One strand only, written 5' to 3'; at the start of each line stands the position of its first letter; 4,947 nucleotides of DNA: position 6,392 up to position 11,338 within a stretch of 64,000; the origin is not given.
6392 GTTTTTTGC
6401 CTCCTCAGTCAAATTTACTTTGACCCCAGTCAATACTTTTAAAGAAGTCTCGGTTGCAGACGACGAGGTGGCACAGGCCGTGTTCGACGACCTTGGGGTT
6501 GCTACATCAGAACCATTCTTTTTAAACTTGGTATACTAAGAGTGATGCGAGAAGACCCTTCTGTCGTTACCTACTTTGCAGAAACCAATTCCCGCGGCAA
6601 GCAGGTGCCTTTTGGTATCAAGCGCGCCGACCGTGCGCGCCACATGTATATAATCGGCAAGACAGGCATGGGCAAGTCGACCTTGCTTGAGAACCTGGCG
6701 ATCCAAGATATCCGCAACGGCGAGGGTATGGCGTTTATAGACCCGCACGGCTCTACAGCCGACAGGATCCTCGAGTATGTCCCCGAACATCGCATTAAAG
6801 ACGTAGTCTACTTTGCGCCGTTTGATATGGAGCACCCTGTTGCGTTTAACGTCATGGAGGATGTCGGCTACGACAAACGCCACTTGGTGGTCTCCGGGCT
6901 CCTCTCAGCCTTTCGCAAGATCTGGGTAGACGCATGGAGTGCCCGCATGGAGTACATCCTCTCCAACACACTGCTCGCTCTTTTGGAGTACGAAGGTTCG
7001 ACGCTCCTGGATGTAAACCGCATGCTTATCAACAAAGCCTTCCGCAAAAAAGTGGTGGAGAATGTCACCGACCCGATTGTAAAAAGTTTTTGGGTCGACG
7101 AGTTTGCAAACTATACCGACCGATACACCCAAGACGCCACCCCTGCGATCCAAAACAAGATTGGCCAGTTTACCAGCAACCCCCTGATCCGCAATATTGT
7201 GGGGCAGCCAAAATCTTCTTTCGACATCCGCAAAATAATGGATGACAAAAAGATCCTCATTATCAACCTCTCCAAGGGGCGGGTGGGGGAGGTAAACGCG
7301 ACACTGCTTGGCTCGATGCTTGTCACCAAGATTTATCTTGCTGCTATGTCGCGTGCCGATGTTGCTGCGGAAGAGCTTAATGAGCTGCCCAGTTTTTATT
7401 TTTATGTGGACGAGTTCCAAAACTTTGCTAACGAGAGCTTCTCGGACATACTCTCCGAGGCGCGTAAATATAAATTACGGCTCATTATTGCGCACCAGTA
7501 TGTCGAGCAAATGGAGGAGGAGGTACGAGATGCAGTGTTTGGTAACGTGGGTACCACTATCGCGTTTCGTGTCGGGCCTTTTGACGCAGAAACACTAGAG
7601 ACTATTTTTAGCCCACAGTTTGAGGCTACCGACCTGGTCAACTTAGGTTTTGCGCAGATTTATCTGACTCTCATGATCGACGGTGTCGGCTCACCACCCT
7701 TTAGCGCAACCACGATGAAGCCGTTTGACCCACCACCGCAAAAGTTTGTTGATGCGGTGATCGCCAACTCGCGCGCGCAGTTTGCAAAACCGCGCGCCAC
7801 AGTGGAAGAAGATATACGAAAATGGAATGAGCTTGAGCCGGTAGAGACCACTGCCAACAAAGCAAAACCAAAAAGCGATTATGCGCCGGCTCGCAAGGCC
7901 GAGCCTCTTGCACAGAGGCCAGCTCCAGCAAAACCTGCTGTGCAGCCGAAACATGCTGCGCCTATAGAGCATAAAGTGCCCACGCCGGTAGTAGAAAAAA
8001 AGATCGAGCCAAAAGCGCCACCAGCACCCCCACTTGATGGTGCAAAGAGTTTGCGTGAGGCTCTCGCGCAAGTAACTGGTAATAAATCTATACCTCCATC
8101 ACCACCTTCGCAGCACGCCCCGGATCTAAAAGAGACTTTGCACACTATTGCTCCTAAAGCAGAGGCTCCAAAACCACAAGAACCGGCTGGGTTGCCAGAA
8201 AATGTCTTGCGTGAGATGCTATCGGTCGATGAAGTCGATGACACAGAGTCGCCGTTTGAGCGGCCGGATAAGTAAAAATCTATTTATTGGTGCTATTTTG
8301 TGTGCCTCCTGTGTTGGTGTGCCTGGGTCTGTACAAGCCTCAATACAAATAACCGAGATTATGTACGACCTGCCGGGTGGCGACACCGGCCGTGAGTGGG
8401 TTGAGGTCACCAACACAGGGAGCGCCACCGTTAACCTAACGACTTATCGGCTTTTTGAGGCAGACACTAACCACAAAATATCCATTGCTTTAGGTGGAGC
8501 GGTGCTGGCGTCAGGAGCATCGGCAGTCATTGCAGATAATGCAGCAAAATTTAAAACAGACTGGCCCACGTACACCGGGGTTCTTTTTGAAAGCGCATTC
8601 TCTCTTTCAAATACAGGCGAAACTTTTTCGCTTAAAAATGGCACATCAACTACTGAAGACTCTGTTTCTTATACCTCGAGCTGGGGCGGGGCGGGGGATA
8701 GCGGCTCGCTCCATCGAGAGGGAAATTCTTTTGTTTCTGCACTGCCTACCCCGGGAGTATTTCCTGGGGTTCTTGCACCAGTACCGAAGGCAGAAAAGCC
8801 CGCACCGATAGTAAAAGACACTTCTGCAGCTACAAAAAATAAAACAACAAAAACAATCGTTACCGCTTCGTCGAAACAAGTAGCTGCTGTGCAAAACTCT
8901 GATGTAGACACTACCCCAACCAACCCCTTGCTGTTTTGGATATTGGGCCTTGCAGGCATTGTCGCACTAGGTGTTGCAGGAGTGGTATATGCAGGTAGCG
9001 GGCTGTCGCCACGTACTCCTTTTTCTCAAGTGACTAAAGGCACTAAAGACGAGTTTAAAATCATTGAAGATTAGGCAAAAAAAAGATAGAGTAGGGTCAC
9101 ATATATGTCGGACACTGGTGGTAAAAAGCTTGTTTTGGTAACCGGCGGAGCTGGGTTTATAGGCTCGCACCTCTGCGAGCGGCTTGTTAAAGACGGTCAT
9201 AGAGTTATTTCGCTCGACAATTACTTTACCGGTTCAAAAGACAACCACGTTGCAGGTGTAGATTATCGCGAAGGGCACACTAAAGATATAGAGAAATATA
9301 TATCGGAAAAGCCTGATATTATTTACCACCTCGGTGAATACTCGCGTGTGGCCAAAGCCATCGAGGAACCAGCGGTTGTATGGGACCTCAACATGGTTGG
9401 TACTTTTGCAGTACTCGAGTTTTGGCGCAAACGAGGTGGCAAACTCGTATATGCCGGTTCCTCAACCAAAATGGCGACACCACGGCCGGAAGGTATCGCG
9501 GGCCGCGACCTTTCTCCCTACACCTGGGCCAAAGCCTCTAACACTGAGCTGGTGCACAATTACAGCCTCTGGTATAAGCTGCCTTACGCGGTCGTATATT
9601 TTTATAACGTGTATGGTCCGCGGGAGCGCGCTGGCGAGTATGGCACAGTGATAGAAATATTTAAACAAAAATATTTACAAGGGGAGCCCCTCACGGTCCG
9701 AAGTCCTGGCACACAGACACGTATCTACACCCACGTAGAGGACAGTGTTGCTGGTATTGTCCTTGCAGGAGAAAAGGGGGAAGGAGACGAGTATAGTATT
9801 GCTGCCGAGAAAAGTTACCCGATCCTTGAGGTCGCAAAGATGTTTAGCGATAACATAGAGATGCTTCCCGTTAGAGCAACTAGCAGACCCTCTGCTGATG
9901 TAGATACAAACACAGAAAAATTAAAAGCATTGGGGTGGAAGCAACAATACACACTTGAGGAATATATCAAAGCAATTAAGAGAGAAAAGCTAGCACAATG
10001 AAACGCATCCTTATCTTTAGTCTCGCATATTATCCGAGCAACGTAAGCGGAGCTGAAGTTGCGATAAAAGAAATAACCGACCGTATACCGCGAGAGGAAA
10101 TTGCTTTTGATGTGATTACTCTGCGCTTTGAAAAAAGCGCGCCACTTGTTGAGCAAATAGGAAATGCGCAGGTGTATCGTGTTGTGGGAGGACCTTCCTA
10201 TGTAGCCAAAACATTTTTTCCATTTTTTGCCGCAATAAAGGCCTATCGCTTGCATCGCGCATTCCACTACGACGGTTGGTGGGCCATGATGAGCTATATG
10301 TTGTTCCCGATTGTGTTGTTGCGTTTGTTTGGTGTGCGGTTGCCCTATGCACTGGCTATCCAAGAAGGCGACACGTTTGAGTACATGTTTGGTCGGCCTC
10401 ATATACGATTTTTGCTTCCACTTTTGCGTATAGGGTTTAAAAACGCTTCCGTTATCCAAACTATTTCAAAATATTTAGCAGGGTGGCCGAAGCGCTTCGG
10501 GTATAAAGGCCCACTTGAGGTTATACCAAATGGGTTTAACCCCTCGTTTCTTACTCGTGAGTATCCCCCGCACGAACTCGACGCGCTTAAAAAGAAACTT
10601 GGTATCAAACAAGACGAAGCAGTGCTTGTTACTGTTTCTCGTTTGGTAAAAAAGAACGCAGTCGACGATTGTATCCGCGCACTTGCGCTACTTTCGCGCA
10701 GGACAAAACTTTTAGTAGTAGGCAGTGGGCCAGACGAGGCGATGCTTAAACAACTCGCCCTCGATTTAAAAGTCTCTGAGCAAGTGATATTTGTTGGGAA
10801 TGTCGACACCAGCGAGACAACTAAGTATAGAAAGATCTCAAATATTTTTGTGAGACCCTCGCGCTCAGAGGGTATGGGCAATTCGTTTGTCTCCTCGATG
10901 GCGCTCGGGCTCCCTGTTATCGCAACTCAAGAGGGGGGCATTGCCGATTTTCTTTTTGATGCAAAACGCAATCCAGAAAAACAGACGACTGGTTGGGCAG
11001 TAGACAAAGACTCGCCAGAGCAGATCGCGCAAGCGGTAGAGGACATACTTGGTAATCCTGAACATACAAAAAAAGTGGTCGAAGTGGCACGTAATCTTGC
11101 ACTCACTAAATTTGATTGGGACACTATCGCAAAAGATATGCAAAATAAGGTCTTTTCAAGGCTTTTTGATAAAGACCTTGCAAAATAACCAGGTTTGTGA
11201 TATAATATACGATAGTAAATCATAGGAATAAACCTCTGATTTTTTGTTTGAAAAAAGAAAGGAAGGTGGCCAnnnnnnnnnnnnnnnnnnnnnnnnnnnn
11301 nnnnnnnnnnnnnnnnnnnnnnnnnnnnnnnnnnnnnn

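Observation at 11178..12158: Three stand-alone orphan genes with their own strong signals and deviating codon usage scattered in the glycan locus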

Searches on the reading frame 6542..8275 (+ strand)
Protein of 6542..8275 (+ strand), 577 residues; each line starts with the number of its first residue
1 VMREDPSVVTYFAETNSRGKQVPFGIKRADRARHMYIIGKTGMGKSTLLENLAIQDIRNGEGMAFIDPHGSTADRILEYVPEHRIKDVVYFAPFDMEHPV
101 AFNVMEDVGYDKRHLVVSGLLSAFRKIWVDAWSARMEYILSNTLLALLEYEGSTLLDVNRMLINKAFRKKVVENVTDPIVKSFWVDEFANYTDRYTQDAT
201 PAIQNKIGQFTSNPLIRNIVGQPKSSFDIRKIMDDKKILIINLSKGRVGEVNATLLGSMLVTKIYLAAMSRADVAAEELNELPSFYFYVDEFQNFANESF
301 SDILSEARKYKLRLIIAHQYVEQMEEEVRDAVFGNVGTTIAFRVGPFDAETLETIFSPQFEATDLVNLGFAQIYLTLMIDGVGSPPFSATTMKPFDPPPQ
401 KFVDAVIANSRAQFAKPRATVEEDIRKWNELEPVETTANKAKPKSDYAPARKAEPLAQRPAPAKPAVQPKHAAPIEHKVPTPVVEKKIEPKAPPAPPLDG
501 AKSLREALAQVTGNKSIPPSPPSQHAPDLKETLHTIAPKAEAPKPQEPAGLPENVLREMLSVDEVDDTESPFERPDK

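Call 6: search_protein_families(library=pfam, proteins=[window:6542-8275:+], max_evalue=0.001)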
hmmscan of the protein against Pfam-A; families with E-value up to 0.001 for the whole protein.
window:6542-8275:+ (577 aa): 5 families
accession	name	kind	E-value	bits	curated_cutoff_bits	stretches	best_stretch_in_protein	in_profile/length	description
PF10412.15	TrwB_AAD_bind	-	4.4e-10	39.4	20.5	1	30-345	13-311/387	Type IV secretion-system coupling protein DNA-binding domain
PF12696.13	TraG-D_C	-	1.1e-07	32.2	22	1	285-354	2-74/126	TraM recognition site of TraD and TraG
PF13401.12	AAA_22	-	3.6e-05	24.5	27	0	31-77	4-51/130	AAA domain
PF01935.23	DUF87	-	3.7e-05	24.4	23.2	1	32-246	23-204/220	Helicase HerA, central domain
PF02534.20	T4SS-DNA_transf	-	6.2e-05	22.5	20.1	1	85-327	94-347/468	Type IV secretory system Conjugative DNA transfer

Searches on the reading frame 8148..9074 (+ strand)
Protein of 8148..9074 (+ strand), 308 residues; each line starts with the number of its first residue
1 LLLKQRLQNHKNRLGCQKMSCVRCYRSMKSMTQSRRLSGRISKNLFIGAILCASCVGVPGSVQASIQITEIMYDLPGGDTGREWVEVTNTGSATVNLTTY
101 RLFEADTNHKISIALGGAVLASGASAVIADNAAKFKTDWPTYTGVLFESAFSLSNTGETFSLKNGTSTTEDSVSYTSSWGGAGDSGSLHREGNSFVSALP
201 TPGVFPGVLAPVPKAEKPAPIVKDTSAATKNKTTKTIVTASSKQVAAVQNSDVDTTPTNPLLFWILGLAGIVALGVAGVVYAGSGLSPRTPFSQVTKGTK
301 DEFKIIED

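Call 6: search_protein_families(library=pfam, proteins=[window:8148-9074:+], max_evalue=0.001)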
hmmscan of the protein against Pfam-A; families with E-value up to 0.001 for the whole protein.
window:8148-9074:+ (308 aa): 1 family
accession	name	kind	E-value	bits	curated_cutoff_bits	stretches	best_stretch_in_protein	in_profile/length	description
PF00932.25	LTD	-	3.9e-14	53.4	34.3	1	62-176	4-108/109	Lamin Tail Domain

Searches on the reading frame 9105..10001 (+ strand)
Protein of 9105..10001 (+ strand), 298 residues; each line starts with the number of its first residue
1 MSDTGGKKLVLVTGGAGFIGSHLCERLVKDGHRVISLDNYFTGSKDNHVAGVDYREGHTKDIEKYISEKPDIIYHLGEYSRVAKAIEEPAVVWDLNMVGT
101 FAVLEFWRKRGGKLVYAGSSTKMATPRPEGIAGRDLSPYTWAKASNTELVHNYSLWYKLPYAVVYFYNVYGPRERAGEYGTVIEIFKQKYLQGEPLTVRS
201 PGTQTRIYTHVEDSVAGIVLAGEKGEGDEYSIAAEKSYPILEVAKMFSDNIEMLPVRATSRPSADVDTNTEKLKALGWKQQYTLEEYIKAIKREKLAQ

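Call 6: search_protein_families(library=pfam, proteins=[window:9105-10001:+], max_evalue=0.001)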
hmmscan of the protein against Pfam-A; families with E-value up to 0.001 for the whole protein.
window:9105-10001:+ (298 aa): 6 families
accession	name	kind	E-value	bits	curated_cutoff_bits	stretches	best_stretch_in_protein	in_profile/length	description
PF01370.27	Epimerase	-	4.6e-44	151.1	20.9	1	10-233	1-240/240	NAD dependent epimerase/dehydratase family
PF16363.11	GDP_Man_Dehyd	-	8.1e-35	121.3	27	1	11-289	1-330/332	GDP-mannose 4,6 dehydratase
PF02719.21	Polysacc_synt_2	-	5.1e-13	49.3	20.2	1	10-249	1-245/293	Polysaccharide biosynthesis protein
PF04321.23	RmlD_sub_bind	-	1.2e-07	31.5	27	1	10-117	3-99/287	RmlD substrate binding domain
PF01073.25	3Beta_HSD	-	7.4e-07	28.9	22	1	11-125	1-121/280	3-beta hydroxysteroid dehydrogenase/isomerase family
PF07993.18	NAD_binding_4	-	0.00028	20.6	20.1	0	12-33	1-22/258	Male sterility protein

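Call 56: search_protein_families(library=ncbifam, proteins=[window:9105-10001:+], max_evalue=0.001)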
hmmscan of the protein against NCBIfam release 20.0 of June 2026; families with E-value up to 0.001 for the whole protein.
window:9105-10001:+ (298 aa): 32 families (the best 25 are shown)
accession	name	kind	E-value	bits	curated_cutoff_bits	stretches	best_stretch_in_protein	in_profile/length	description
TIGR01181.1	dTDP_gluc_dehyt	equivalog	2.9e-29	102.2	365.1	1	10-289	2-305/321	dTDP-glucose 4,6-dehydratase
TIGR01179.1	galE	equivalog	1e-21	77.2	262.3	1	10-289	2-319/332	UDP-glucose 4-epimerase GalE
TIGR04180.1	EDH_00030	hypoth_equivalog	1e-18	67.4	475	1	10-252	1-257/297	NAD-dependent 4,6-dehydratase LegB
NF007582.0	PRK10217.1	equivalog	3.2e-17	62.6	698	2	8-108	2-113/355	dTDP-glucose 4,6-dehydratase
NF007490.0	PRK10084.1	subfamily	3.3e-17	62.5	649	2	10-109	3-113/361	dTDP-glucose 4,6-dehydratase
TIGR02197.1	heptose_epim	equivalog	1.2e-14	54.2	274.6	1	10-223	1-231/316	ADP-glyceromanno-heptose 6-epimerase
NF011728.1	PRK15181.1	equivalog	4.7e-14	52.1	760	1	8-220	16-247/348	Vi polysaccharide biosynthesis UDP-N-acetylglucosaminuronic acid C-4 epimerase TviC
NF041015.1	UDPsulfquin_syn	equivalog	2.2e-12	46.7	575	1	178-291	234-359/384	UDP-sulfoquinovose synthase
NF007956.0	PRK10675.1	subfamily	1.4e-11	44.1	394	1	10-121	3-126/338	UDP-glucose 4-epimerase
TIGR02622.1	CDP_4_6_dhtase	equivalog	6.9e-10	38.6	278.45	1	7-110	4-118/352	CDP-glucose 4,6-dehydratase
NF042422.1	oxyalk_red_OleD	equivalog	1e-09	38.3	580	1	10-132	3-125/329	2-alkyl-3-oxoalkanoate reductase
TIGR03466.1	HpnA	hypoth_equivalog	6.4e-09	35.1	367.65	1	9-132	2-126/327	hopanoid-associated sugar epimerase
NF008872.0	PRK11908.1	equivalog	6.1e-08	32.1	294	1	8-254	2-274/349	bifunctional UDP-4-keto-pentose/UDP-xylose synthase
NF043036.1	ErythonDh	equivalog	1.4e-07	31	325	1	10-153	3-163/321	D-erythronate dehydrogenase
NF047922.1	GDPFucSynFcl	equivalog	1.4e-06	27.9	500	1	8-293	3-299/308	GDP-L-fucose synthase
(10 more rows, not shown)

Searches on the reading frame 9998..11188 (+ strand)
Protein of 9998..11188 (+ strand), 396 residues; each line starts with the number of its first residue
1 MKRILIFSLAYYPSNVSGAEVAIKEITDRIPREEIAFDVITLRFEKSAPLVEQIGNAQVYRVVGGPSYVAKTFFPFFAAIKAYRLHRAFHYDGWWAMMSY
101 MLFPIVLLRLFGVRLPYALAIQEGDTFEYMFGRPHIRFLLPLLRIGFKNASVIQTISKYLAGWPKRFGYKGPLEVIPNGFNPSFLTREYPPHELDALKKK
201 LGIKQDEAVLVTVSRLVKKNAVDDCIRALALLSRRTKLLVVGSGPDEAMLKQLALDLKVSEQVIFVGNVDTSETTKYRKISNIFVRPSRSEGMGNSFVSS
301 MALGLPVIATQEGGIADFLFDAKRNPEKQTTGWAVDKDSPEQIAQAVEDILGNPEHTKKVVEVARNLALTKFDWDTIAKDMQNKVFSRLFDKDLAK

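Call 6: search_protein_families(library=pfam, proteins=[window:9998-11188:+], max_evalue=0.001)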
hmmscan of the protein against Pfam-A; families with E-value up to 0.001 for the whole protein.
window:9998-11188:+ (396 aa): 4 families
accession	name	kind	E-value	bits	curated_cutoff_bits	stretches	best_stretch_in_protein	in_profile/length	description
PF00534.26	Glycos_transf_1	-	3.7e-34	118.2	26.4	1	196-366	4-171/172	Glycosyl transferases group 1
PF13692.12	Glyco_trans_1_4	-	1.2e-26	94.2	27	1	209-352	3-141/142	Glycosyl transferases group 1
PF20706.3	GT4-conflict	-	2.9e-10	40.1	26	1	225-380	217-384/385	Family 4 Glycosyltransferase in conflict systems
PF13439.12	Glyco_transf_4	-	1.1e-08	35.7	28.5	1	16-183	1-169/170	Glycosyltransferase Family 4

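Call 56: search_protein_families(library=ncbifam, proteins=[window:9998-11188:+], max_evalue=0.001)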
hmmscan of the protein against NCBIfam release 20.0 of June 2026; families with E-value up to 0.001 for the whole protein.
window:9998-11188:+ (396 aa): 44 families (the best 25 are shown)
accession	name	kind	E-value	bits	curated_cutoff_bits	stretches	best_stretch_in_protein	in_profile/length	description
TIGR03999.1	thiol_BshA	equivalog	2.1e-27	96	273.7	1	140-380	135-365/375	N-acetyl-alpha-D-glucosaminyl L-malate synthase BshA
NF047684.1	TeichurnBiosyTuaC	equivalog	6.6e-23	81.3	550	1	190-383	202-384/391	teichuronic acid biosynthesis protein TuaC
NF049988.1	MGlcDAGSynMgs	equivalog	1.1e-20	74.3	400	1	166-382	171-381/398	alpha-monoglucosyldiacylglycerol synthase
TIGR03088.1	stp2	hypoth_equivalog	5.6e-19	68.4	409.05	1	196-382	183-367/374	TIGR03088 family PEP-CTERM/XrtA system glycosyltransferase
NF041876.1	EPS_EpsE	equivalog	1.3e-18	67.4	400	1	205-379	212-387/389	exopolysaccharide biosynthesis GT4 family glycosyltransferase EpsE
TIGR03449.1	mycothiol_MshA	equivalog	2.3e-18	66.3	462.5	1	187-383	200-398/406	D-inositol-3-phosphate glycosyltransferase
TIGR02095.1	glgA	subfamily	2.8e-18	65.8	328.45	1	195-380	280-469/477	glycogen/starch synthase, ADP-glucose type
TIGR02149.1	glgA_Coryne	subfamily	4.7e-18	65.5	302.4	1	173-380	171-382/391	glycogen synthase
TIGR04157.1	glyco_rSAM_CFB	subfamily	8.7e-18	64.5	400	1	175-383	197-404/406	TIGR04157 family glycosyltransferase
TIGR04063.1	stp3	hypoth_equivalog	9.8e-18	64.2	442.05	1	173-387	182-393/397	TIGR04063 family PEP-CTERM/XrtA system glycosyltransferase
NF038295.1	EPS_HpsP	equivalog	1e-17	64.2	550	1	147-382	152-381/388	hormogonium polysaccharide biosynthesis glycosyltransferase HpsP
NF046085.1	XrtY_assoc_Gly1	equivalog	1.1e-15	57.5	400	1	203-379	205-375/387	XrtY-associated glycosyltransferase XYAG1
NF012028.0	PRK15484.1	subfamily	4.4e-15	55.7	618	1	155-385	145-375/380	lipopolysaccharide N-acetylglucosaminyltransferase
NF053787.1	GlcN_PG_synth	equivalog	2.2e-14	53.1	480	1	190-384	180-355/361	N-acetylglucosaminyl phosphatidylglycerol synthase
NF038298.1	EPS_HpsO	equivalog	2.8e-14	52.7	575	1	167-381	164-380/388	hormogonium polysaccharide biosynthesis glycosyltransferase HpsO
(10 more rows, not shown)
